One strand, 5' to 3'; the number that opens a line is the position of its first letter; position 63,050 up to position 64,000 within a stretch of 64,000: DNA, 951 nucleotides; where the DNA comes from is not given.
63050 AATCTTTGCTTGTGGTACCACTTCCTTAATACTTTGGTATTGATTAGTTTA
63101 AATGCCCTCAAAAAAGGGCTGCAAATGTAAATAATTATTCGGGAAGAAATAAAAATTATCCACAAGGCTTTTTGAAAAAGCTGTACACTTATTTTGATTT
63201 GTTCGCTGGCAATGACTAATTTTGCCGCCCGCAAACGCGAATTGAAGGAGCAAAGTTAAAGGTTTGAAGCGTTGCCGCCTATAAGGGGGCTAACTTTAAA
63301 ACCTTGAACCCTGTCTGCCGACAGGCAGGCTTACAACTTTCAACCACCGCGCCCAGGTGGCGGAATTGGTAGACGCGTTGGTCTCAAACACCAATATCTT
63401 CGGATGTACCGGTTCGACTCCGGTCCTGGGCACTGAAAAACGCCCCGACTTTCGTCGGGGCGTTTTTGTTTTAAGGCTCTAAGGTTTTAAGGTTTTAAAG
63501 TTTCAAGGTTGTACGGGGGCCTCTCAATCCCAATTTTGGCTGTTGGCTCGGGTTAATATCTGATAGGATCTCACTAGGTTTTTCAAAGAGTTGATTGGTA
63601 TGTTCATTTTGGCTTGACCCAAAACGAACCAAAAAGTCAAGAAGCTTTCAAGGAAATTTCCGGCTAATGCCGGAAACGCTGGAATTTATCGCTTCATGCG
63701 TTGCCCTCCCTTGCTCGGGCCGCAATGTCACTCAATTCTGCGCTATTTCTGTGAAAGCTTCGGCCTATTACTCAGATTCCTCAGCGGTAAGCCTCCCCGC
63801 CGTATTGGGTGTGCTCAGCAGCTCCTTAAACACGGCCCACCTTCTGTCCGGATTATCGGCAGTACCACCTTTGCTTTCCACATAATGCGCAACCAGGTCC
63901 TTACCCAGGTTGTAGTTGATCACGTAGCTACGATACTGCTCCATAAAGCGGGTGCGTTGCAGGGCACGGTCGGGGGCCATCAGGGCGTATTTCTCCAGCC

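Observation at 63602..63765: Approximately 160-nt structured element ending in an H-type pseudoknot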

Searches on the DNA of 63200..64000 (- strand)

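Call 4: search_rna_families(source=window, start=63200, end=64000, threshold=evalue, max_evalue=10, show_alignments=4)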
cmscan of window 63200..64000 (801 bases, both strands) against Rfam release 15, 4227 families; matches with E-value up to 10: 16.
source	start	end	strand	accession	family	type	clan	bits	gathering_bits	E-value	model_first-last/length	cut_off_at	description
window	63351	63432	+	RF00005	tRNA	Gene; tRNA;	CL00001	58.7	29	5e-12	1-71/71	no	tRNA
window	63436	63466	+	RF02621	BSnc120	Gene; sRNA;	-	25.1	114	0.0028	40-70/88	no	Brucella sRNA 120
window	63436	63501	-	RF04180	BTnc231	Gene; sRNA;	-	23.5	80.4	0.019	1-154/154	no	Bacteroides sRNA BTnc231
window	63365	63475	+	RF00121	MicC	Gene; sRNA;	-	23.2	90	0.62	1-123/123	no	MicC RNA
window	63435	63636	-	RF04184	BTnc060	Gene; sRNA;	-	21.4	228.9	0.71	1-213/213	no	Bacteroides sRNA BTnc060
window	63348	63475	+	RF01772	rnk_pseudo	Cis-reg; leader;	-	20.8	55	0.59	1-108/108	no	Pseudomonas rnk leader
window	63411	63472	+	RF01770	rimP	Cis-reg; leader;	-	18.2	47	3.3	1-102/102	no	Gammaprotebacteria rimP leader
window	63370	63471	+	RF02435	SpF41_sRNA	Gene; sRNA;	-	17.9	52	5.7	1-105/105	no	Streptococcus sRNA SpF41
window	63440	63516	-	RF02236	asX2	Gene; sRNA;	-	17.6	70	0.94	1-87/87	no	Xanthomonas sRNA asX2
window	63425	63690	-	RF00125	IS128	Gene; sRNA;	-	17.3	80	0.61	1-209/209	no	IS128 RNA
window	63400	63463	+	RF02236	asX2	Gene; sRNA;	-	15.4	70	3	1-87/87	no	Xanthomonas sRNA asX2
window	63361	63468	+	RF00106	RNAI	Gene; antisense;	-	15.1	47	4.7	1-102/102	no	RNAI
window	63427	63469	+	RF02399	NsiR1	Gene; sRNA;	-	15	39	4.1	1-60/60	no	Nitrogen stress-induced RNA 1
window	63436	63467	-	RF02637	EF0408_EF0409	Gene; sRNA;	-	14.2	440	0.34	376-407/412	no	Enterococcus sRNA EF0408_EF0409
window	63786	63817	-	RF02975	DUF3800-XI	Gene; sRNA;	-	14.2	37.8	1.8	1-48/48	no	DUF3800-XI RNA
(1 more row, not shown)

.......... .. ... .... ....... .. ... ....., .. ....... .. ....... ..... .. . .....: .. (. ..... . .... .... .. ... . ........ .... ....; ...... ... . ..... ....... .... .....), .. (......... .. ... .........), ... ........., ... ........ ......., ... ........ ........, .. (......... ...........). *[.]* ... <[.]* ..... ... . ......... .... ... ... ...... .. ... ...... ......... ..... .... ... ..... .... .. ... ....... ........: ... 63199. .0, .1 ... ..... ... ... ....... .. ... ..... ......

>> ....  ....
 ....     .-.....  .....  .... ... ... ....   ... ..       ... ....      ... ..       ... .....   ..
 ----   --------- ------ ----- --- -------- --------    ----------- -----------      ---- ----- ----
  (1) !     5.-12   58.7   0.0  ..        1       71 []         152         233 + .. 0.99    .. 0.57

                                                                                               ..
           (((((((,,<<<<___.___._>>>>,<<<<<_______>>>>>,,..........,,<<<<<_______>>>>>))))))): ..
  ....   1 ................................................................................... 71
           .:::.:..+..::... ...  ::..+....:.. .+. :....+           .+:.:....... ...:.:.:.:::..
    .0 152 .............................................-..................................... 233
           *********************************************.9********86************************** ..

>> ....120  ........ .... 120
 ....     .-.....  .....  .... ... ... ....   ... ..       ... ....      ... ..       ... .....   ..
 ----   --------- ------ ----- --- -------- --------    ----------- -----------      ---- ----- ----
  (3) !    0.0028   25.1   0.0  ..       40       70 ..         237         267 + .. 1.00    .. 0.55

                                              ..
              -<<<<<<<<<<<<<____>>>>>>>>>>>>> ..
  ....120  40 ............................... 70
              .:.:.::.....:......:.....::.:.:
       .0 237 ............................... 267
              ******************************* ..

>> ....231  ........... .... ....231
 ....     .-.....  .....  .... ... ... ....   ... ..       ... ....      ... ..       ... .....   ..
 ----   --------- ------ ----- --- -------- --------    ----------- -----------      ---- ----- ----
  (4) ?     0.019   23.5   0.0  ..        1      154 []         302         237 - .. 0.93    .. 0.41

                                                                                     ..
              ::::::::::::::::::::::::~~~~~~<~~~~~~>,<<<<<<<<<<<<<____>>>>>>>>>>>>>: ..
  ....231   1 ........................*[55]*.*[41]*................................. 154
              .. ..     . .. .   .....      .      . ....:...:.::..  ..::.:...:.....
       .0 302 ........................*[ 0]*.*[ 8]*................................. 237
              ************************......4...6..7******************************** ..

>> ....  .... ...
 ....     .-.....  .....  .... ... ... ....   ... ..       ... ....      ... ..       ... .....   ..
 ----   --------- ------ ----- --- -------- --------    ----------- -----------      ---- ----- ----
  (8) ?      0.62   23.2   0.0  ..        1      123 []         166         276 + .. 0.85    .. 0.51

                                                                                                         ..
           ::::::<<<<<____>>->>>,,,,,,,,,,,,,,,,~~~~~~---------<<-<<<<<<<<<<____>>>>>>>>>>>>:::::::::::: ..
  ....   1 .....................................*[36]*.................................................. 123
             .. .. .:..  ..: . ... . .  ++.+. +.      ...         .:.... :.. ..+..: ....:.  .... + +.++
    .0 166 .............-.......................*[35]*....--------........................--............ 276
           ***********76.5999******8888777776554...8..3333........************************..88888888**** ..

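Call 47: build_rna_model(alignment_id=A3, structure=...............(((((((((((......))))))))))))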
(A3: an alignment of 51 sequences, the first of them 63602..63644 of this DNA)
Model R1 built from alignment A3 (51 sequences, 43 columns); structure: as given.
model positions 43; base pairs 11; branch points 0; effective number of sequences 51; information 1.271 bits per position. Calibrated on 0.2 Mb of random sequence (short: E-values are rough).
structure used (alignment columns):
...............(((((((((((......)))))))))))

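Call 48: search_with_rna_model(model_id=R1, source=window, max_evalue=10)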
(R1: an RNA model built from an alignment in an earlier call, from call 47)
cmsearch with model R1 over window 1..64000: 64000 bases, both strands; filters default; matches with E-value up to 10: 4.
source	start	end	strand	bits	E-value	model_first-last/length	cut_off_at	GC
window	63602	63644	-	67.1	6.5e-15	1-43/43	no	0.4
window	63587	63629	+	17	0.024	1-43/43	no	0.4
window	52695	52728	+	14.9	0.081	17-42/43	no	0.5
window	8605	8625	-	9.4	2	1-43/43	no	0.43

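Call 49: search_with_rna_model(model_id=R1, sources=[L001, L002, L003, L004, L005, L006, L007, L008, L009, L010, L011, L012, L013, L014, L015, L016, L017, L018, L019, L020, L021, L023, L024, L025, L027, L028, L029, L030, L031, L032, L033, L034, L036, L037, L038, L039, L040, L042, L043, L046, L047, L048, L049, L050, L053, L056, L057, L059, L060, L061, L062, L067, L068, L070, L072, L073, L074, L076, L077, L079, L080, L081, L082, L083, L089, L090, L092, L094, L096, L097, L098, L099, L101, L103, L105, L106, L107, L109, L110, L113, L114, L115, L116, L119, L120, L121, L122, L124, L125, L126, L127, L128, L129, L130, L131, L132, L133], max_evalue=1, make_alignment=true)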
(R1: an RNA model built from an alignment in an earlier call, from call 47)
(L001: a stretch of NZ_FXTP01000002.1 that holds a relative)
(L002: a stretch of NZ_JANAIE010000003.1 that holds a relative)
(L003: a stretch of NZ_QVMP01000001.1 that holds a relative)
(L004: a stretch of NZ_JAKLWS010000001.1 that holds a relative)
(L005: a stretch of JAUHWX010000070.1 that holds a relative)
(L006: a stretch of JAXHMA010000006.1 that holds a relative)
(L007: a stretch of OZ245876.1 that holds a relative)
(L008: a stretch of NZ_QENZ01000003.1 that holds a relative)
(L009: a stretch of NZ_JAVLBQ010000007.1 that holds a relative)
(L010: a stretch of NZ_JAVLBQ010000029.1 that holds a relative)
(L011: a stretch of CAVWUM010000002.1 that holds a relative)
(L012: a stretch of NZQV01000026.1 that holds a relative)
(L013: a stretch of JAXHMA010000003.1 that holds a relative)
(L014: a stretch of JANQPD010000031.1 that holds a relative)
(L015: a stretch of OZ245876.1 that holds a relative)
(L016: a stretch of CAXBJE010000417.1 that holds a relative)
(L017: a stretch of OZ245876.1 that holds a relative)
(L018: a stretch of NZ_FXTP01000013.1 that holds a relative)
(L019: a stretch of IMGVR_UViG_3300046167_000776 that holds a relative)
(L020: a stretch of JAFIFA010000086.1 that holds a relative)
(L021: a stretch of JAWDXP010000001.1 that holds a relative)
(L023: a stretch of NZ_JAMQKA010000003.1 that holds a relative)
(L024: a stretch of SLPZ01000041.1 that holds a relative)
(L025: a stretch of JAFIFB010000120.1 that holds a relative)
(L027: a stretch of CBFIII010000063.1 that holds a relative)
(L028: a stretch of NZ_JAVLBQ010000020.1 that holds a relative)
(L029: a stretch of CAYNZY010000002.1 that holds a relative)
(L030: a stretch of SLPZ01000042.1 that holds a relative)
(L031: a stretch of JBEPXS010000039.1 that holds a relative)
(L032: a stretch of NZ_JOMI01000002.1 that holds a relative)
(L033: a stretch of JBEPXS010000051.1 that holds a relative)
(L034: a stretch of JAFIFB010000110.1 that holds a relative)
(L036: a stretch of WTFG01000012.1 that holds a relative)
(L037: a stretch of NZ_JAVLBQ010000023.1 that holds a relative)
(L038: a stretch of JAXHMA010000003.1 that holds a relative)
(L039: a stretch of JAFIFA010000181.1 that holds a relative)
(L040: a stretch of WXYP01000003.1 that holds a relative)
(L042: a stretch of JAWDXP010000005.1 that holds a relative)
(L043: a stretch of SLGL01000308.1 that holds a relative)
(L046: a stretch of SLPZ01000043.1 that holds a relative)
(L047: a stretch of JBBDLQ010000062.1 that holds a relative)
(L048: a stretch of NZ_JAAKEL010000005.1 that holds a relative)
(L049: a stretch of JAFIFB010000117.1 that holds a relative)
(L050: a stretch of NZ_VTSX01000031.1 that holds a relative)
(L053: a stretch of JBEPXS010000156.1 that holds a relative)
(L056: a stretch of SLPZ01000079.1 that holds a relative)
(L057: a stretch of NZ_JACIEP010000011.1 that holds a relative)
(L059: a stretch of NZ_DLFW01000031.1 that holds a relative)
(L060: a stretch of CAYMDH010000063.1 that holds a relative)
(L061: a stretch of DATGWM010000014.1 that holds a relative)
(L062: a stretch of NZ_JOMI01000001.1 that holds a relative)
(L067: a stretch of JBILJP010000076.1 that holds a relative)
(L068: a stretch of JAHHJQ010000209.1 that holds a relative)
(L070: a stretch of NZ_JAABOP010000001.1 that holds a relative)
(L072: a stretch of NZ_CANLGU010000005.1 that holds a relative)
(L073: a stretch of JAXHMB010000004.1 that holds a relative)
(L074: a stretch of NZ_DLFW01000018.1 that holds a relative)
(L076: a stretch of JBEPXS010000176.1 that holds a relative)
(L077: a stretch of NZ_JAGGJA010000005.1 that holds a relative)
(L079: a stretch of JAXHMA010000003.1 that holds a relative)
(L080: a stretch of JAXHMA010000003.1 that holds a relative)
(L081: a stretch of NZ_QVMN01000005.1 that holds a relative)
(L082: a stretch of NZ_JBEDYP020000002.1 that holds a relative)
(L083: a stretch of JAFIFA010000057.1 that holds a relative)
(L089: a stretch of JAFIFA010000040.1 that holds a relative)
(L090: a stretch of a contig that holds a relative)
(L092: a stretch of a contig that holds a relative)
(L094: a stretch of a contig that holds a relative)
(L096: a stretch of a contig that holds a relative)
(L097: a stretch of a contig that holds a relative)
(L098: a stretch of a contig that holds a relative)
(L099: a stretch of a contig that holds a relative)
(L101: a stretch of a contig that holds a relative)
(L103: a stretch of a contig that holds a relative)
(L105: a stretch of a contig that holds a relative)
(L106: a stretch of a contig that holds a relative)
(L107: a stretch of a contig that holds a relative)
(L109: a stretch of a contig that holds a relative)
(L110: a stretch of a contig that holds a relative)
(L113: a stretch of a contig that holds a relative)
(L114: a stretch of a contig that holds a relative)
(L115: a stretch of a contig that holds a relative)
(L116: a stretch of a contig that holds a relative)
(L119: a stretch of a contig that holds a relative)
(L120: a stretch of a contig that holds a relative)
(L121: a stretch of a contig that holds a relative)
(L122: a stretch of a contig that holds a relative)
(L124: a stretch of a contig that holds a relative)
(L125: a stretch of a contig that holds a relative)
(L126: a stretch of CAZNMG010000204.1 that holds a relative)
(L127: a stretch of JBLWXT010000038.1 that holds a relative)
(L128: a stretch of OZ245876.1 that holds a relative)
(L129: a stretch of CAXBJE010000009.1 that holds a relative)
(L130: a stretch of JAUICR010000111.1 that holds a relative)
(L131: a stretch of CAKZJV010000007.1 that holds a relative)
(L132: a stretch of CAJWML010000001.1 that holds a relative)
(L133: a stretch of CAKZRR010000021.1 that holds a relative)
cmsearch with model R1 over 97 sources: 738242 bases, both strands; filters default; matches with E-value up to 1: 201.
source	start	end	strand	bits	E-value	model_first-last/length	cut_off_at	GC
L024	1280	1322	+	70.3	1.2e-14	1-43/43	no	0.4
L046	6277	6319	+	70.3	1.2e-14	1-43/43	no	0.4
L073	2331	2373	+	70.3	1.2e-14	1-43/43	no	0.4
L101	50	92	+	70.3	1.2e-14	1-43/43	no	0.4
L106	492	534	+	70.3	1.2e-14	1-43/43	no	0.4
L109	5593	5635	+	70.3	1.2e-14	1-43/43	no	0.4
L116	1232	1274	+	70.3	1.2e-14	1-43/43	no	0.4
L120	1302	1344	+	70.3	1.2e-14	1-43/43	no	0.4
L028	1801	1843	-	69.9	1.4e-14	1-43/43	no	0.37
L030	1595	1637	-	69.9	1.4e-14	1-43/43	no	0.37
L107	1665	1707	-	69.9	1.4e-14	1-43/43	no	0.37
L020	2345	2387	-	69.7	1.6e-14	1-43/43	no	0.42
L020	4622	4664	+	69.7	1.6e-14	1-43/43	no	0.42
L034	7060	7102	+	69.7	1.6e-14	1-43/43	no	0.42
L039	246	288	+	69.7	1.6e-14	1-43/43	no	0.42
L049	7904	7946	-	69.7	1.6e-14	1-43/43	no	0.42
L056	4106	4148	-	69.7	1.6e-14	1-43/43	no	0.42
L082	3702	3744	+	69.7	1.6e-14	1-43/43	no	0.42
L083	3283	3325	+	69.7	1.6e-14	1-43/43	no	0.42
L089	2558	2600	-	69.7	1.6e-14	1-43/43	no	0.42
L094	3446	3488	-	69.7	1.6e-14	1-43/43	no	0.42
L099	3075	3117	-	69.7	1.6e-14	1-43/43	no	0.42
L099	3520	3562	-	69.7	1.6e-14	1-43/43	no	0.42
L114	241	283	+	69.7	1.6e-14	1-43/43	no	0.42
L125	5788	5830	-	69.6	1.7e-14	1-43/43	no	0.4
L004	1677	1719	+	69.4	2e-14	1-43/43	no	0.44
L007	1523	1565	+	69.4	2e-14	1-43/43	no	0.44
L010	2080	2122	+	69.4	2e-14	1-43/43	no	0.44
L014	3444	3486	+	69.4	2e-14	1-43/43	no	0.44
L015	624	666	+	69.4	2e-14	1-43/43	no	0.44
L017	5479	5521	-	69.4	2e-14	1-43/43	no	0.44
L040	3979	4021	-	69.3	2e-14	1-43/43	no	0.35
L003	1097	1139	-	69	2.4e-14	1-43/43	no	0.42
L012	4707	4749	+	69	2.4e-14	1-43/43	no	0.42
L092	4282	4324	+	68.6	3e-14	1-43/43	no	0.42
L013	6123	6165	+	68.4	3.5e-14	1-43/43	no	0.42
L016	2375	2417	+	68.4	3.5e-14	1-43/43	no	0.42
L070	6428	6470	+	68.3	3.6e-14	1-43/43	no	0.37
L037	6062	6104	-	68.2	3.8e-14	1-43/43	no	0.35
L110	1410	1452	+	68.2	3.8e-14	1-43/43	no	0.35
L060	4909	4951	+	68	4.4e-14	1-43/43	no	0.35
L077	5976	6018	-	67.9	4.7e-14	1-43/43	no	0.35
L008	3246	3288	+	67.8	4.9e-14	1-43/43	no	0.4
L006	4415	4457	+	67.7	5.3e-14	1-43/43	no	0.42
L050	5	47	+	67.2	7e-14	1-43/43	no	0.42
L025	4707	4749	+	67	7.7e-14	1-43/43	no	0.4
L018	6955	6997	-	66.8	8.4e-14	1-43/43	no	0.42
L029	939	981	-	66.3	1.1e-13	1-43/43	no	0.49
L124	7574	7616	+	66.3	1.1e-13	1-43/43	no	0.49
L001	5652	5694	-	66.3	1.1e-13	1-43/43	no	0.37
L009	5299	5341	+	66.3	1.1e-13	1-43/43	no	0.37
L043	88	130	+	66.2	1.2e-13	1-43/43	no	0.4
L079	1370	1412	+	66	1.4e-13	1-43/43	no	0.4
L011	4123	4165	-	65.5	1.8e-13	1-43/43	no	0.4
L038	2904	2946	+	65.3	2.1e-13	1-43/43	no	0.4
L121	7427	7469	+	65.1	2.3e-13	1-43/43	no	0.3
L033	3037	3079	-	64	4.4e-13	1-43/43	no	0.44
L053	5766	5808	+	64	4.4e-13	1-43/43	no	0.44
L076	4170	4212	-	64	4.4e-13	1-43/43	no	0.44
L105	4109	4151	+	64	4.4e-13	1-43/43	no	0.44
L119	892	934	-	64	4.4e-13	1-43/43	no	0.44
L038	3997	4039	+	63.4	6.3e-13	1-43/43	no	0.35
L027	86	128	+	61.9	1.5e-12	1-43/43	no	0.35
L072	2357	2399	+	61.7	1.6e-12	1-43/43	no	0.42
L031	3377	3419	+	61.6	1.7e-12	1-43/43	no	0.42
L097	7372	7414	+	61.6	1.7e-12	1-43/43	no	0.42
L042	2142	2184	-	59.6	5.6e-12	1-43/43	no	0.4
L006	2439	2481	+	59.5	5.8e-12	1-43/43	no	0.37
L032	5902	5944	+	59.4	6.3e-12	1-43/43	no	0.47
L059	2611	2653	+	59.4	6.3e-12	1-43/43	no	0.47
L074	195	237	+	59.4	6.3e-12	1-43/43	no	0.47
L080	4716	4758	+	59.2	6.8e-12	1-43/43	no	0.4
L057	4081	4123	-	58.9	8.3e-12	1-43/43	no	0.44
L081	3840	3882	+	58.9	8.3e-12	1-43/43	no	0.44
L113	4227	4269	-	58.9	8.3e-12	1-43/43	no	0.44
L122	2778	2820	-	58.9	8.3e-12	1-43/43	no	0.44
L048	6165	6207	+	58.8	8.8e-12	1-43/43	no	0.44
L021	4722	4764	+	58.6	1e-11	1-43/43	no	0.42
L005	5654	5696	+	58.5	1e-11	1-43/43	no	0.42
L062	1279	1321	+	58.2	1.2e-11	1-43/43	no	0.4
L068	3558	3600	+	56.5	3.3e-11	1-43/43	no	0.42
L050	299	341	+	55.8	4.9e-11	1-43/43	no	0.42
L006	4851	4893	+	55.3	6.6e-11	1-43/43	no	0.35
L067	674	716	-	55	7.8e-11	1-43/43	no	0.44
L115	7516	7558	-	54.6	1e-10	1-43/43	no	0.47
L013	7600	7642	+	54.5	1e-10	1-43/43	no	0.42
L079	3183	3225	+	53.1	2.4e-10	1-43/43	no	0.37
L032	5550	5592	-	51.6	5.8e-10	1-43/43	no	0.37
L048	5840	5882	-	51.2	7e-10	1-43/43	no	0.33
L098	7747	7789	-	49.3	2.2e-09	1-43/43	no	0.42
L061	2695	2737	+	49.1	2.4e-09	1-43/43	no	0.4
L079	2701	2743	+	48.5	3.4e-09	1-43/43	no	0.4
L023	201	243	-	48.5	3.5e-09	1-43/43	no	0.44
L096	2944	2986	-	48.5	3.5e-09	1-43/43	no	0.44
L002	6098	6140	-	47.9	4.8e-09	1-43/43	no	0.44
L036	6406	6448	-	47.6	5.6e-09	1-43/43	no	0.37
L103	4306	4346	-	46.6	1e-08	1-43/43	no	0.44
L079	2019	2061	+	46.5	1.1e-08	1-43/43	no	0.37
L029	7266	7306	-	45.2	2.3e-08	1-43/43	no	0.46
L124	1249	1289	+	45.2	2.3e-08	1-43/43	no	0.46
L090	4176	4218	-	45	2.5e-08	1-43/43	no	0.47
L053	5341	5383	+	43.8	5.3e-08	1-43/43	no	0.42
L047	3174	3202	-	43.7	5.4e-08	15-43/43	no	0.41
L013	594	636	+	43.7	5.4e-08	1-43/43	no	0.33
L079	3811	3853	+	43.4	6.6e-08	1-43/43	no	0.4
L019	579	620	-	42.7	9.6e-08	1-43/43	no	0.38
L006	2527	2569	+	42.7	9.8e-08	1-43/43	no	0.35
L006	1333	1375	+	42.6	1.1e-07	1-43/43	no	0.4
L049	4692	4732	+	40.3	4e-07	1-43/43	no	0.39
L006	5254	5296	+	39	8.2e-07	1-43/43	no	0.37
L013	682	724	+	38.3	1.3e-06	1-43/43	no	0.4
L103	2068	2108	-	37.9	1.5e-06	1-43/43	no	0.32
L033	3611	3655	+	36.4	3.8e-06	1-43/43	no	0.31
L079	3898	3940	+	36.2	4.3e-06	1-43/43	no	0.35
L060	1768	1813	+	36.1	4.3e-06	1-43/43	no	0.3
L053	5441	5485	-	35.2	7.4e-06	1-43/43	no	0.36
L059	2237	2272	-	32.9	2.8e-05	10-43/43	no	0.47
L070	3523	3565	+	31.3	7e-05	1-43/43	no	0.23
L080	3313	3355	+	31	8.6e-05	1-43/43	no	0.4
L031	3072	3114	-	30.7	9.8e-05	1-43/43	no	0.6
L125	5489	5529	+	30.5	0.00011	1-43/43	no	0.39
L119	1202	1244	+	30.2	0.00014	1-43/43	no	0.63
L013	6229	6273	-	29.7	0.00018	1-43/43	no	0.24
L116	1247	1289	-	29.6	0.00019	1-43/43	no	0.35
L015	639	681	-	29.3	0.00023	1-43/43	no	0.4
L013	6642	6684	+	29.2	0.00023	1-43/43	no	0.37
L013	7122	7164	+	29.2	0.00023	1-43/43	no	0.37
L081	3537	3575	-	29.2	0.00024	1-43/43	no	0.33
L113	4541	4579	+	29.2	0.00024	1-43/43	no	0.33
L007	1538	1580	-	28.7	0.00033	1-43/43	no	0.4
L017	5464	5506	+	28.7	0.00033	1-43/43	no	0.4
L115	7917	7955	+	28.5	0.00036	1-43/43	no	0.28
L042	2473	2517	+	28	0.00048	1-43/43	no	0.29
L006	4519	4563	-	27.2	0.00077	1-43/43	no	0.27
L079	2803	2847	-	26.7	0.001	1-43/43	no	0.31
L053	3184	3228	+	26.5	0.0012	1-43/43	no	0.42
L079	3289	3333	-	26.1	0.0014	1-43/43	no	0.29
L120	1317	1359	-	24.9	0.0029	1-43/43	no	0.4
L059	2222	2266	+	24.5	0.0037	1-43/43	no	0.4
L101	65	107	-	23.9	0.005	1-43/43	no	0.37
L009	5314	5356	-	23.7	0.0058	1-43/43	no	0.42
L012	4722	4764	-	23.7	0.0058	1-43/43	no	0.33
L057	4066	4108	+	23.5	0.0064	1-43/43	no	0.37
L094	5671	5710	+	23.5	0.0064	1-43/43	no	0.38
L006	1435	1479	-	22.8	0.0094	1-43/43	no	0.38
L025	4722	4764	-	22.7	0.01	1-43/43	no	0.37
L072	2372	2414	-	22.7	0.01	1-43/43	no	0.35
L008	3261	3303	-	22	0.015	1-43/43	no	0.37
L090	4161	4203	+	21.8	0.017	1-43/43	no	0.42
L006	2060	2101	-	21.8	0.018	1-43/43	no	0.24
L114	256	298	-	21.7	0.019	1-43/43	no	0.37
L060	4924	4966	-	21.5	0.021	1-43/43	no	0.3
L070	6443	6485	-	21.4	0.021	1-43/43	no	0.33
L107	1650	1692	+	21.3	0.024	1-43/43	no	0.37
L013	211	255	-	21.2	0.025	1-43/43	no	0.36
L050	20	62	-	21.1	0.026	1-43/43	no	0.49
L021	4381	4415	-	21.1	0.026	11-43/43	no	0.34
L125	5773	5815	+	21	0.027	1-43/43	no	0.4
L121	7442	7484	-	20.8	0.031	1-43/43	no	0.42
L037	6047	6089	+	20.7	0.033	1-43/43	no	0.3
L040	4283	4322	+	20.6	0.035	1-43/43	no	0.3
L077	5961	6003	+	20.4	0.038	1-43/43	no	0.33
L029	1248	1289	+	20.1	0.047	1-43/43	no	0.45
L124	7266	7307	-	20.1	0.047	1-43/43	no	0.45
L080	4432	4475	-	19.9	0.052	1-43/43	no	0.32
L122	2763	2805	+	19.7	0.058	1-43/43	no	0.3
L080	4819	4854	-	19.5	0.065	9-43/43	no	0.25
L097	7068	7110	-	19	0.085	1-43/43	no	0.6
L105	3864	3906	-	19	0.085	1-43/43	no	0.6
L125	3121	3148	-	18.9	0.092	16-43/43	no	0.36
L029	922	966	+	18.8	0.099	1-43/43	no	0.42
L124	7589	7633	-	18.8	0.099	1-43/43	no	0.42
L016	2390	2432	-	18.8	0.1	1-43/43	no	0.3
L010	2095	2137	-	18.6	0.11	1-43/43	no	0.37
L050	420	482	+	18.4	0.12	1-43/43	no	0.37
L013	4385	4429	-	18.4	0.12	1-43/43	no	0.29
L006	2454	2481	-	18.3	0.13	16-43/43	no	0.36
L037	6297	6346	-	17.3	0.23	14-43/43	no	0.46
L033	3355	3387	+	17.1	0.25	1-43/43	no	0.27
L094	3431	3473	+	17.1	0.27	1-43/43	no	0.35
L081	3855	3897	-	17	0.27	1-43/43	no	0.44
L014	3459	3503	-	17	0.28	1-43/43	no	0.36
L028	1786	1828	+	16.9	0.3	1-43/43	no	0.35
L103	4297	4333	+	16.8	0.32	1-43/43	no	0.38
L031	3055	3099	+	16.5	0.37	1-43/43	no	0.47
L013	6745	6789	-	16.3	0.41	1-43/43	no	0.36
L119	1217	1244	-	16.1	0.46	16-43/43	no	0.57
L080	4731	4773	-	16.1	0.47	1-43/43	no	0.37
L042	2129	2169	+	16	0.48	1-43/43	no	0.46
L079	2121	2163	-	16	0.5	1-43/43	no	0.33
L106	507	549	-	15.8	0.54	1-43/43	no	0.4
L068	3573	3615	-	15.8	0.54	1-43/43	no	0.4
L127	7505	7522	-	15.6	0.61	21-38/43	no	0.22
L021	4366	4410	+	15.5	0.66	1-43/43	no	0.33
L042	2488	2533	-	15.4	0.68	1-43/43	no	0.3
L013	7707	7751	-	15.4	0.7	1-43/43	no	0.33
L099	3061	3102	+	15.3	0.73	1-43/43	no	0.48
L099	3506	3547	+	15.3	0.73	1-43/43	no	0.48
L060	1388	1431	-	15.3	0.76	1-43/43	no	0.25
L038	2529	2569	-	14.8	0.97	1-43/43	no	0.24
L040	3964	4006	+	14.8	1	1-43/43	no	0.3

Alignment A4: 150 matches aligned to the model, 57 columns, each read 5' to 3' on its own strand. Consensus structure (alignment columns), stored with it:
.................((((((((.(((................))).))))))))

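Call 63: search_dna_similar(query=window:63595-63770:-, collection=plasmids, mode=distant, max_evalue=0.01, max_rows=30)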
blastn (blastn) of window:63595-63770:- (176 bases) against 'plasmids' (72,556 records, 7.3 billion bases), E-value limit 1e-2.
Records with a match: 3; places in all: 3; records where one place covers at least 80% of the query: 0.
Best place of each record, by identity: 90-95% 2; 80-90% 1.
By first word of the organism name: Parabacteroides 3.
By predicted mobility (MOB-suite, as given by PLSDB): non-mobilizable 3.
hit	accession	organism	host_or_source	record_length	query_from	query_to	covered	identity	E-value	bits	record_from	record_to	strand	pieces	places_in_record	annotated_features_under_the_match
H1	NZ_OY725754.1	Parabacteroides distasonis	-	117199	130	174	26%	86.7%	2e-5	55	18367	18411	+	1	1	none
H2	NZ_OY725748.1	Parabacteroides distasonis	-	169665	130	164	20%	91.4%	1e-3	51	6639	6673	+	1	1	none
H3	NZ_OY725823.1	Parabacteroides distasonis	-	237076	130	164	20%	91.4%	1e-3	51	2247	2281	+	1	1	none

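Call 64: search_dna_similar(query=window:63595-63770:-, collection=phages, mode=distant, max_evalue=0.01, max_rows=30)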
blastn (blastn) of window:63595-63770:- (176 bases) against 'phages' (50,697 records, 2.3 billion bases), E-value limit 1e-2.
No match.
